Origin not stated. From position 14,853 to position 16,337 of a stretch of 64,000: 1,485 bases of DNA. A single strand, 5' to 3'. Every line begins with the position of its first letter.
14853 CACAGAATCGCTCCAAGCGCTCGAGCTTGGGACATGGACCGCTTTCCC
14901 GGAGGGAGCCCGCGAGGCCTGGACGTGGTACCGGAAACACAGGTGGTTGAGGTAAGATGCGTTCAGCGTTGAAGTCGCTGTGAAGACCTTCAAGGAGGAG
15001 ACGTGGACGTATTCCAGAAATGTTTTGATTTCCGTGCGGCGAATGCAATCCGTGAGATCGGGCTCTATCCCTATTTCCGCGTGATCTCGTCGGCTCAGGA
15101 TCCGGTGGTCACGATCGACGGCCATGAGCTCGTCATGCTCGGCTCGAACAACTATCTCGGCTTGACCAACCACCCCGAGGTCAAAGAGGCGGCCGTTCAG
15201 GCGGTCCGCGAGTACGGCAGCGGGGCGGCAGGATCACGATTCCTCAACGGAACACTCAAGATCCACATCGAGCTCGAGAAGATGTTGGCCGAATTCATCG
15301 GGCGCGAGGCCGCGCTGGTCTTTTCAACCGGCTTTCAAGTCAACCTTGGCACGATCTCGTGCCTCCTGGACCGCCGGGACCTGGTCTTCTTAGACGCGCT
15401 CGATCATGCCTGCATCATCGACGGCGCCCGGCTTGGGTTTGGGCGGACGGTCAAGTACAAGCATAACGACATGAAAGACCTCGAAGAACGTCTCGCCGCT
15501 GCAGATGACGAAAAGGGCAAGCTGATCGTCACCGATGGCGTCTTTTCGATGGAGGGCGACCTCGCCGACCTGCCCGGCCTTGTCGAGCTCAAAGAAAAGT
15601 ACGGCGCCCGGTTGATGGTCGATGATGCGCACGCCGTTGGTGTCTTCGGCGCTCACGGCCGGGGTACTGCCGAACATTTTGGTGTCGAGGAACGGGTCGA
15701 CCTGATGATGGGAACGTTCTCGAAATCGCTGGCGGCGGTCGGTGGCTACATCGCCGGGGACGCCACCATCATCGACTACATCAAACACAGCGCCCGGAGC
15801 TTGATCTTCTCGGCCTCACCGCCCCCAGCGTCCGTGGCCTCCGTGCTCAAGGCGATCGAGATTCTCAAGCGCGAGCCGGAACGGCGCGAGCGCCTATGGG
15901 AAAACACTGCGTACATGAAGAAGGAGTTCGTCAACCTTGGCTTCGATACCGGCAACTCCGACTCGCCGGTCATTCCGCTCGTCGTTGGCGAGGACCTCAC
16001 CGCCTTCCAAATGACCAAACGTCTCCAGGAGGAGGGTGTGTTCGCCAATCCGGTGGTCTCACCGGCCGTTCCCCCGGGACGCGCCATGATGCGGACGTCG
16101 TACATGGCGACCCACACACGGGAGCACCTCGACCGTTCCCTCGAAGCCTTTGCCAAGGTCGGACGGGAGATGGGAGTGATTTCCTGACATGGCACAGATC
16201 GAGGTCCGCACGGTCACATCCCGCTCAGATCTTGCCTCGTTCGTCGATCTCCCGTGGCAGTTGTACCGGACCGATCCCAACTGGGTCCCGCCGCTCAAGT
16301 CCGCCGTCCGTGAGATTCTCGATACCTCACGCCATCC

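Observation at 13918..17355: SDR / serine-palmitoyltransferase-like / GNAT-like triad: candidate bacterial ceramide (sphingoid lipid) module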

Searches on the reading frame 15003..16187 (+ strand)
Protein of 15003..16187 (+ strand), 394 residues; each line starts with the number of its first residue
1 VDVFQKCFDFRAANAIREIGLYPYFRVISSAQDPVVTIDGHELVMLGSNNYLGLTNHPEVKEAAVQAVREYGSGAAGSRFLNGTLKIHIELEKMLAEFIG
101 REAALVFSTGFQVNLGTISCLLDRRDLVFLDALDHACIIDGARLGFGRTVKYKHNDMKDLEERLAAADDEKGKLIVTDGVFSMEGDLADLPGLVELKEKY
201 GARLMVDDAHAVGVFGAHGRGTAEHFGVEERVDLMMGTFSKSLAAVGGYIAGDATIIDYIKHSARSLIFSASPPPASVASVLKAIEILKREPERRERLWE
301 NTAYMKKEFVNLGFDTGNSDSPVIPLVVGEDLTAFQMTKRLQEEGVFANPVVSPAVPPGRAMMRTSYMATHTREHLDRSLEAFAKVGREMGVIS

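Call 3: search_protein_families(library=pfam, proteins=[window:15003-16187:+], max_evalue=0.01)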
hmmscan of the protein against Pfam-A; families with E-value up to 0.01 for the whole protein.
window:15003-16187:+ (394 aa): 2 families
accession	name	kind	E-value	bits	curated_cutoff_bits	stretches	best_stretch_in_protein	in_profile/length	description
PF00155.27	Aminotran_1_2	-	1.1e-61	209.5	19.7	1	43-383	3-361/361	Aminotransferase class I and II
PF01212.27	Beta_elim_lyase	-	5.8e-05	23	27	1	90-264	36-223/288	Beta-eliminating lyase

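Call 4: search_protein_families(library=ncbifam, proteins=[window:15003-16187:+], max_evalue=0.01)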
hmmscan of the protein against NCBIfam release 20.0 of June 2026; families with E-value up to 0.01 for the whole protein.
window:15003-16187:+ (394 aa): 21 families
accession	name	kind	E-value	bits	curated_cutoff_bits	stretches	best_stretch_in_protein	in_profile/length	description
NF047600.1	SerpalmtaseCFB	equivalog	2.2e-175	583.1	640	1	5-391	7-393/395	serine palmitoyltransferase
TIGR01825.1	gly_Cac_T_rel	subfamily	1.3e-140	468.4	535.4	1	14-393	6-385/385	BioF/Kbl family PLP-dependent acyltransferase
NF005394.0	PRK06939.1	equivalog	7.4e-133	443.1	460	1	14-393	14-397/397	glycine C-acetyltransferase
TIGR00858.1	bioF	equivalog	3.5e-124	414.3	426.45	1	27-383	7-364/365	8-amino-7-oxononanoate synthase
NF047599.1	SerpalmtaseBetaP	equivalog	6e-122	407.1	500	1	13-391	14-394/394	serine palmitoyltransferase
TIGR01822.1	2am3keto_CoA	equivalog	1.7e-109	366.3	493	1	14-393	10-393/393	glycine C-acetyltransferase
NF047603.1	SerpalmtaseAlphaP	equivalog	8.9e-97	324.3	670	1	23-393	26-399/399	serine palmitoyltransferase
TIGR01821.1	5aminolev_synth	equivalog_domain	6.6e-84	282.1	338.55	1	40-391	44-398/402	5-aminolevulinate synthase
NF005526.0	PRK07179.1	equivalog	1.3e-63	214.9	428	1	41-387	54-396/407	alpha-hydroxyketone-type quorum-sensing autoinducer synthase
NF005697.0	PRK07505.1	subfamily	8.9e-46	156.3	342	1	26-388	33-400/405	hypothetical protein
NF004608.1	PRK05937.1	equivalog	2e-36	125.5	399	1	73-377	41-336/366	8-amino-7-oxononanoate synthase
NF000586.1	PRK00011.1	subfamily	1e-06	27.8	335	1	42-355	18-339/404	serine hydroxymethyltransferase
NF005695.0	PRK07503.1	equivalog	1.8e-06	26.9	666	1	74-212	56-191/403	methionine gamma-lyase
TIGR03588.1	PseC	equivalog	6.7e-05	22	423.5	1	90-214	34-162/380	UDP-4-amino-4,6-dideoxy-N-acetyl-beta-L-altrosamine transaminase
TIGR01325.1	O_suc_HS_sulf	equivalog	0.00011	20.9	510.05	1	74-289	45-250/380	O-succinylhomoserine sulfhydrylase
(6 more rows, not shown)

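Call 25: search_solved_structures(query=window:15003-16187:+, max_evalue=1e-30)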
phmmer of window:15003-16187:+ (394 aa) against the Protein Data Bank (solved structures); distinct sequences matched with E-value up to 1e-30: 48.
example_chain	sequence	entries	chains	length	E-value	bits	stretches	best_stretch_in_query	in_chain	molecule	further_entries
3a2b_A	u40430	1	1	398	5.3e-139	467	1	5-390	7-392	Serine palmitoyltransferase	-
8guh_A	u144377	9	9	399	5.4e-139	467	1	5-390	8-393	Serine palmitoyltransferase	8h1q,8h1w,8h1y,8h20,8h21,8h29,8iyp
8s1y_A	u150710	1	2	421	3.3e-108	365.7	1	16-393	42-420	8-amino-7-oxononanoate synthase/2-amino-3-ketobutyrate coenzyme A ligase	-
7poa_A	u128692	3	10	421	8.4e-108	364.3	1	16-393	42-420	8-amino-7-oxononanoate synthase/2-amino-3-ketobutyrate coenzyme A ligase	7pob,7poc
7v58_A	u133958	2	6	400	1.1e-93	317.9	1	15-393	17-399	2-amino-3-ketobutyrate coenzyme A ligase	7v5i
3tqx_A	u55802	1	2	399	1.1e-92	314.5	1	14-393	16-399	2-amino-3-ketobutyrate coenzyme A ligase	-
1fc4_A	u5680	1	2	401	3e-90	306.6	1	16-393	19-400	2-AMINO-3-KETOBUTYRATE CONENZYME A LIGASE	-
2x8u_A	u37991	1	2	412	2e-84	287.4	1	23-393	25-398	SERINE PALMITOYLTRANSFERASE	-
28eh_A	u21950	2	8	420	1.9e-83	284.2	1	25-388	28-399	Cysteate-C-fatty acyltransferase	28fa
2w8t_A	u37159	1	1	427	2.7e-82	280.4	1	23-393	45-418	SERINE PALMITOYLTRANSFERASE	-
2jgt_A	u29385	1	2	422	4.6e-82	279.7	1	23-393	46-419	SERINE PALMITOYLTRANSFERASE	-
2jg2_A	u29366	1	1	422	5e-82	279.5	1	23-393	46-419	SERINE PALMITOYLTRANSFERASE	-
2w8j_A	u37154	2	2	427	5.3e-82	279.5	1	23-393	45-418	SERINE PALMITOYLTRANSFERASE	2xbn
2w8u_A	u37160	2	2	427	5.3e-82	279.5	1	23-393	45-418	SERINE PALMITOYLTRANSFERASE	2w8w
2w8v_A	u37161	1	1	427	6.8e-82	279.1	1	23-393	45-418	SERINE PALMITOYLTRANSFERASE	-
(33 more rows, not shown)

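Call 46: search_solved_structures(query=window:15003-16187:+, max_evalue=1e-90, show_alignments=5)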
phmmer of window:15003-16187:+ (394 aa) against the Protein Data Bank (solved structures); distinct sequences matched with E-value up to 1e-90: 6.
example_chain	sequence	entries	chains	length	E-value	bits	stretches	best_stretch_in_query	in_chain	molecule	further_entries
3a2b_A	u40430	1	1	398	5.3e-139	467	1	5-390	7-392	Serine palmitoyltransferase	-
8guh_A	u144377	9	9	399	5.4e-139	467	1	5-390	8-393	Serine palmitoyltransferase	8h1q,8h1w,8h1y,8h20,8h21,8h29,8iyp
8s1y_A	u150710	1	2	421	3.3e-108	365.7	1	16-393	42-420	8-amino-7-oxononanoate synthase/2-amino-3-ketobutyrate coenzyme A ligase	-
7poa_A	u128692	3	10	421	8.4e-108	364.3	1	16-393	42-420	8-amino-7-oxononanoate synthase/2-amino-3-ketobutyrate coenzyme A ligase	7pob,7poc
7v58_A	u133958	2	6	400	1.1e-93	317.9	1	15-393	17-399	2-amino-3-ketobutyrate coenzyme A ligase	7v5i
3tqx_A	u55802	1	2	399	1.1e-92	314.5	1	14-393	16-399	2-amino-3-ketobutyrate coenzyme A ligase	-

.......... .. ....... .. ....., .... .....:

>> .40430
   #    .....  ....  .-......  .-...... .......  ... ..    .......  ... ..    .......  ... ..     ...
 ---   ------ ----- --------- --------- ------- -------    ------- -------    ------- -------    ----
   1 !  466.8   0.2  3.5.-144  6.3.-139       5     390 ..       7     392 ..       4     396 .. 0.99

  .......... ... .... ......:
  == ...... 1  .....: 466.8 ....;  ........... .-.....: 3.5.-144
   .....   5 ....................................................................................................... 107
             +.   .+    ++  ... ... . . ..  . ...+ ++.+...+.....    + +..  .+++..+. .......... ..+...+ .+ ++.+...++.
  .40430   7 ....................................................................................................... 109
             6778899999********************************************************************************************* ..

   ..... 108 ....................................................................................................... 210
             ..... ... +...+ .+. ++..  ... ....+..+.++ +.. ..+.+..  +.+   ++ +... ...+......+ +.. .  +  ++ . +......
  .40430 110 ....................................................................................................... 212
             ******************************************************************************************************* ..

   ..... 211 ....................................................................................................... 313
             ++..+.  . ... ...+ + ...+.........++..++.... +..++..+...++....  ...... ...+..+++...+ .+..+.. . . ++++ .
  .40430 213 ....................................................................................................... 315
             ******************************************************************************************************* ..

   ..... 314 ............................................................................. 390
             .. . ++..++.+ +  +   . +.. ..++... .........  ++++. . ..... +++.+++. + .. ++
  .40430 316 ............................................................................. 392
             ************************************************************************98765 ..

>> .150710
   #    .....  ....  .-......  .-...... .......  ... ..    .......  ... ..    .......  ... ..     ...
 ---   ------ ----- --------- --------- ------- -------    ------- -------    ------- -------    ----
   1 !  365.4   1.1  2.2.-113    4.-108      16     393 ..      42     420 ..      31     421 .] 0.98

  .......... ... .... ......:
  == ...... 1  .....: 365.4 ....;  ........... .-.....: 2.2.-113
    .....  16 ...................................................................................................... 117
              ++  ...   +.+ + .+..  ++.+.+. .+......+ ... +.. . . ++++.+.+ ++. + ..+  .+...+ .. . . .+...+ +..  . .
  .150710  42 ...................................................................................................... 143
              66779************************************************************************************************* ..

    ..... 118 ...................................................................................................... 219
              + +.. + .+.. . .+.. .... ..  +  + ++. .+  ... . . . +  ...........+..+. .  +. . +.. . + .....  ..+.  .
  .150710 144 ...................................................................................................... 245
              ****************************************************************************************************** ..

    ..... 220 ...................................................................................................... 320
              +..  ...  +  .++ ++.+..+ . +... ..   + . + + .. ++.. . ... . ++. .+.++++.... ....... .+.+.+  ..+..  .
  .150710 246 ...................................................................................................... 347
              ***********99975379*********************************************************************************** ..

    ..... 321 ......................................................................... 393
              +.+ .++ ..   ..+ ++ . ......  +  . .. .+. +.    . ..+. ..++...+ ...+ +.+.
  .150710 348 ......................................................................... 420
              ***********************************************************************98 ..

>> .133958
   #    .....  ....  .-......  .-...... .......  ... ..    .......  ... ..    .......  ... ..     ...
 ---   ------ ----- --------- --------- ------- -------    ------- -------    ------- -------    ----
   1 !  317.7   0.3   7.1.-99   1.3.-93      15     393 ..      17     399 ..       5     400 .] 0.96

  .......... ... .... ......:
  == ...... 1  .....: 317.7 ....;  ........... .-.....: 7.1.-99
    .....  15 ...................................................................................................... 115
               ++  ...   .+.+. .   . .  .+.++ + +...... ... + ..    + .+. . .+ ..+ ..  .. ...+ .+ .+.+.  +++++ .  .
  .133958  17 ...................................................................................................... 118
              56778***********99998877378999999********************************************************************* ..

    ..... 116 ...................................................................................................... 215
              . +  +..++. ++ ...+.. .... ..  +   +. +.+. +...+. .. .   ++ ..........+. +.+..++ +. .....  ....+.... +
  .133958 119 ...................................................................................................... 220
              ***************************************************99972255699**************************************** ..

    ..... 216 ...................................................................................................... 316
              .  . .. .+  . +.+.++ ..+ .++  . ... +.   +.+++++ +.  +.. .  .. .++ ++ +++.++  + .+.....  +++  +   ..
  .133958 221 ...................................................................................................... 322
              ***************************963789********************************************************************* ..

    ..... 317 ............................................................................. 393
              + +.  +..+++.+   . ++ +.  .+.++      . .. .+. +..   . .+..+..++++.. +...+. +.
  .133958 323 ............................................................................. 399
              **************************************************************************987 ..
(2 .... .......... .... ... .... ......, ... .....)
